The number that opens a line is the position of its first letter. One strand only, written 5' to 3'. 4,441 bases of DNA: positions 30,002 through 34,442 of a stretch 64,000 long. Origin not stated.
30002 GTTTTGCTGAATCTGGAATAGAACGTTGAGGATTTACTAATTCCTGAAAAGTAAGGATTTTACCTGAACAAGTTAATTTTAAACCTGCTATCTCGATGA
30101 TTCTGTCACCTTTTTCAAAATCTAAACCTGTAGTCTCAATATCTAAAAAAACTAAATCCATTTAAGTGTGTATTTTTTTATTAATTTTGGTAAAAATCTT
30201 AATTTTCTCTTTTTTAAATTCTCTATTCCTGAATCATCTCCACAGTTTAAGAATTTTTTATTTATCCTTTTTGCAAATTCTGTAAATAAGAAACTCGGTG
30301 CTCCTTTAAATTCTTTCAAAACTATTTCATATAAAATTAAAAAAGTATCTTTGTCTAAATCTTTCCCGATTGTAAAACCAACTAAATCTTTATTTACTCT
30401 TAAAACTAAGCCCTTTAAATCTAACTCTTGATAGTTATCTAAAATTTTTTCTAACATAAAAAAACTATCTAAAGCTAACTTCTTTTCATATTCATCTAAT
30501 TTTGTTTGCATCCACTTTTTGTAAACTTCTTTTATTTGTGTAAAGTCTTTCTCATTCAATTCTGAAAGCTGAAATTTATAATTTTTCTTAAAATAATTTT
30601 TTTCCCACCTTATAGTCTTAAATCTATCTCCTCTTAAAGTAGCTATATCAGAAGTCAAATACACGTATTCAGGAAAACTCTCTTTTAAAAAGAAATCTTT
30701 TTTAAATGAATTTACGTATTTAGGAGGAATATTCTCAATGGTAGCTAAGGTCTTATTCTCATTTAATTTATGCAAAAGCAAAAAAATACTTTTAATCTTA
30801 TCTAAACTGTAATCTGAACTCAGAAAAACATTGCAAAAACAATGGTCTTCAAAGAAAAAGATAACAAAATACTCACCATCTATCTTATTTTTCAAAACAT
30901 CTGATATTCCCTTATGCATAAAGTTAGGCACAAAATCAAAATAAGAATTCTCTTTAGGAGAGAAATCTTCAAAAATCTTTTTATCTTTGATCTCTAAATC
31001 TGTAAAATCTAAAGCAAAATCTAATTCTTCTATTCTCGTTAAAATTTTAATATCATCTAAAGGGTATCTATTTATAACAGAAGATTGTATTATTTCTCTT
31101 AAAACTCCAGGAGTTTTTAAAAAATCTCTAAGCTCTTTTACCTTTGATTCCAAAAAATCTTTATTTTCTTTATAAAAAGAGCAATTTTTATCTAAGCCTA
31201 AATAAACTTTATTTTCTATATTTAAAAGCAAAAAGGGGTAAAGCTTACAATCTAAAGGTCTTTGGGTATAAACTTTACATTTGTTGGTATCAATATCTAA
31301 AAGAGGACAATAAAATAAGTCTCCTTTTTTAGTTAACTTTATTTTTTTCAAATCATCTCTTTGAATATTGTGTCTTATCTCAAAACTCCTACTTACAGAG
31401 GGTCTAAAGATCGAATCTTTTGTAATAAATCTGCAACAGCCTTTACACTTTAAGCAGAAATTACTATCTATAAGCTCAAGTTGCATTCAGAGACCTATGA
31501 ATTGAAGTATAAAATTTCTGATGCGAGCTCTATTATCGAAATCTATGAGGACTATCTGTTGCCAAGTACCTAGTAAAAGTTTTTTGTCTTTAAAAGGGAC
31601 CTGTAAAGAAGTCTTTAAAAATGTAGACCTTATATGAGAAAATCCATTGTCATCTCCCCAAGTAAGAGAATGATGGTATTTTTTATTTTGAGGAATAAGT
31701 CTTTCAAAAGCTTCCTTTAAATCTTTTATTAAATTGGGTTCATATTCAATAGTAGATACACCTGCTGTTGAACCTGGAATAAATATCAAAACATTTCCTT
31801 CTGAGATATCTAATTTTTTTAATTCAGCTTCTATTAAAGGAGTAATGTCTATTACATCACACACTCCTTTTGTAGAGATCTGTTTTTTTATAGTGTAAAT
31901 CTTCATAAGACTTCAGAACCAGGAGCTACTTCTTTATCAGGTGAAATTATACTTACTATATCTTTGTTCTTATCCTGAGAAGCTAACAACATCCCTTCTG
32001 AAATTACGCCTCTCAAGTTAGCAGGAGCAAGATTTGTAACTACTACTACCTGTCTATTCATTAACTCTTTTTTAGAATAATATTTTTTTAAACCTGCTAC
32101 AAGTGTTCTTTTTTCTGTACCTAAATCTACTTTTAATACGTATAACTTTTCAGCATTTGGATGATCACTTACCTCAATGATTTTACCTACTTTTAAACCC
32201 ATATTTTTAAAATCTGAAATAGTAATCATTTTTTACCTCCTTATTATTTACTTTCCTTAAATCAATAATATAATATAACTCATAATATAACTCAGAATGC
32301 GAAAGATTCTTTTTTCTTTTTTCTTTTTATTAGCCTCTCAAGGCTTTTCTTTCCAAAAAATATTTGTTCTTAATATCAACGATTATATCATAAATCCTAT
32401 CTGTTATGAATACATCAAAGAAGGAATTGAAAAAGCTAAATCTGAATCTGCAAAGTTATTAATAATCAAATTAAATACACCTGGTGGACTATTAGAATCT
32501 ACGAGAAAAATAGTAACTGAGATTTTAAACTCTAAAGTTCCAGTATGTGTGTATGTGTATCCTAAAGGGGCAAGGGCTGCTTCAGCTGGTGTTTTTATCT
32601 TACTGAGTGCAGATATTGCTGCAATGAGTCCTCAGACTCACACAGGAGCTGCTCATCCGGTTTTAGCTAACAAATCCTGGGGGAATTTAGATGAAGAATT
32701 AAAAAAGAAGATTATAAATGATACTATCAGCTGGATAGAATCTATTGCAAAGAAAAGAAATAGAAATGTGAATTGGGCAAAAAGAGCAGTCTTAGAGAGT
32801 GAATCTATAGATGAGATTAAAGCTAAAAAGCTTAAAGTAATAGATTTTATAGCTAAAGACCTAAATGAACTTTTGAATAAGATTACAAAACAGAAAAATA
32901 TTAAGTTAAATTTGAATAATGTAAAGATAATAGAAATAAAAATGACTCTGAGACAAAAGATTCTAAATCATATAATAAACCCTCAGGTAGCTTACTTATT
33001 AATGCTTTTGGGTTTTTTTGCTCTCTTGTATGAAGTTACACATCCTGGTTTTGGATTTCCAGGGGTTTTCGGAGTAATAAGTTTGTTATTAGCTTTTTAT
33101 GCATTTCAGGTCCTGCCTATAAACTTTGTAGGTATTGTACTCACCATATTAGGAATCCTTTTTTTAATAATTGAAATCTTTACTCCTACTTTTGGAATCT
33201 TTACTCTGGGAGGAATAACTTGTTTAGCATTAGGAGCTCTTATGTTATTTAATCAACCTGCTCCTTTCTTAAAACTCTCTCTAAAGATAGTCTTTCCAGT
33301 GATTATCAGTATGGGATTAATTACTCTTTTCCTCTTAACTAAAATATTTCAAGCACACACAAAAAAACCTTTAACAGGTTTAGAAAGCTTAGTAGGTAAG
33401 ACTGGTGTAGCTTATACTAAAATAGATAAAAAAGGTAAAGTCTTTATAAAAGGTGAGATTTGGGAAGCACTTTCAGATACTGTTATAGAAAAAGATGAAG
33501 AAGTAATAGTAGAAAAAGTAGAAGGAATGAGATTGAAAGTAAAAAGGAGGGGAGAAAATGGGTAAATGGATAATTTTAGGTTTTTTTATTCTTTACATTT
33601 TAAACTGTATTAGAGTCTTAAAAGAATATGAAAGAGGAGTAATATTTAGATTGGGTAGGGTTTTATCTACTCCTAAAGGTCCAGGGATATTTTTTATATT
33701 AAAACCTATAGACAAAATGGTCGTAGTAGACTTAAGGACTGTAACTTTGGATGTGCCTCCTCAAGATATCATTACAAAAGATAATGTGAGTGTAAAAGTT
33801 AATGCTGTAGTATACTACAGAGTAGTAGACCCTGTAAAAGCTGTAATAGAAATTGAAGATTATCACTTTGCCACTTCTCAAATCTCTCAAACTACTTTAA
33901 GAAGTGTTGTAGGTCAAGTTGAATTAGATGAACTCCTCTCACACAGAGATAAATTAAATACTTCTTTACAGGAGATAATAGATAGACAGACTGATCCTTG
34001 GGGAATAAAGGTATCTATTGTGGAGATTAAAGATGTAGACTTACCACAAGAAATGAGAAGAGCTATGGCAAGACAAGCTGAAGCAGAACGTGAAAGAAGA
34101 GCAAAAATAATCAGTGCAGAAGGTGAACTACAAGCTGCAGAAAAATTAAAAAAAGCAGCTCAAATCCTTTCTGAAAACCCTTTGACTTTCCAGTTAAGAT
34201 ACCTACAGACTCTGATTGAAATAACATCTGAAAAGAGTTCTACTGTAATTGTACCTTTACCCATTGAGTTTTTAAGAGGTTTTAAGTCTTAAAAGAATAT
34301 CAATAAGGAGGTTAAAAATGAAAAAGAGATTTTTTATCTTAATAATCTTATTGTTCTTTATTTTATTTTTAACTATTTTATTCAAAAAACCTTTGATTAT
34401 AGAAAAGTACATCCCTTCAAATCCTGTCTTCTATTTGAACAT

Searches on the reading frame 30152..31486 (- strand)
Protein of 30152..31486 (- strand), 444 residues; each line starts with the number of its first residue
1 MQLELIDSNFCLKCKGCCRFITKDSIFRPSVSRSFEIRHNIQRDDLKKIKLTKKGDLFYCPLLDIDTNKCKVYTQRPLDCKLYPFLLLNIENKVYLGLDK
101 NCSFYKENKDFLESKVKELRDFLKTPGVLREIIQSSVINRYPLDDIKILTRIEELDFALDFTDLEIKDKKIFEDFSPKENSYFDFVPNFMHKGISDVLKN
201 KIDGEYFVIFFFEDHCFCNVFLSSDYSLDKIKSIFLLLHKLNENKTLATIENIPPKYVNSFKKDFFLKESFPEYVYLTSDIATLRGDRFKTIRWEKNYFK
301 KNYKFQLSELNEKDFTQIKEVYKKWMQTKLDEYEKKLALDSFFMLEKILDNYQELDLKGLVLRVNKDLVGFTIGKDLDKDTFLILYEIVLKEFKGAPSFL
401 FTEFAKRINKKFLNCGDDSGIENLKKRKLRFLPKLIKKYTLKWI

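Call 90: search_protein_families(library=pfam, proteins=[window:30152-31486:-], max_evalue=0.0001)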
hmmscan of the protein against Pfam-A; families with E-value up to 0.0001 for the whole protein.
window:30152-31486:- (444 aa): 2 families
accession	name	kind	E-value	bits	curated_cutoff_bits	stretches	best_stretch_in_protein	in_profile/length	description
PF09924.15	LPG_synthase_C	-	7.2e-18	65.1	27.5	1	269-441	97-297/298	Phosphatidylglycerol lysyltransferase, C-terminal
PF03692.20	CxxCxxCC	-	2.4e-08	35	23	1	11-102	2-84/85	Putative zinc- or iron-chelating domain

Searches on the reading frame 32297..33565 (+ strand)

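Call 6: search_protein_families(library=pfam, proteins=[window:32297-33565:+], max_evalue=0.01)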
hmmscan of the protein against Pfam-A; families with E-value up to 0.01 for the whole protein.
window:32297-33565:+ (422 aa): 5 families
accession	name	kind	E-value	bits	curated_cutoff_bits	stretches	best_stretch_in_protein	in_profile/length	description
PF24961.1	NfeD_membrane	-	6.9e-29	100.7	26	1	231-349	2-119/119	NfeD integral membrane domain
PF25145.1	NfeD1b_N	-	1.6e-20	73.9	40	1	22-189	2-159/189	NfeD1b, N-terminal domain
PF01957.25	NfeD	-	6.2e-15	55.6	29.1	1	363-417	2-57/57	NfeD-like C-terminal, partner-binding domain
PF01972.22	SDH_protease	-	0.0002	20.9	31.3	1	55-180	96-218/286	ClpP-like SDH-type serine proteinase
PF00574.28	CLP_protease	-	0.0015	18.9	20.2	0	50-121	44-114/182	Clp protease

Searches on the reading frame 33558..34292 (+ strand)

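Call 6: search_protein_families(library=pfam, proteins=[window:33558-34292:+], max_evalue=0.01)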
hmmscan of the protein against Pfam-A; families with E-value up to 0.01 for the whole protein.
window:33558-34292:+ (244 aa): 2 families
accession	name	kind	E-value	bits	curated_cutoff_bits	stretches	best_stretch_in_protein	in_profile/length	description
PF01145.31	Band_7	-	1.1e-39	136.7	23.6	1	20-190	2-175/176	SPFH domain / Band 7 family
PF13421.11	Band_7_1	-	2e-06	28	24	1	77-175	99-208/211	SPFH domain-Band 7 family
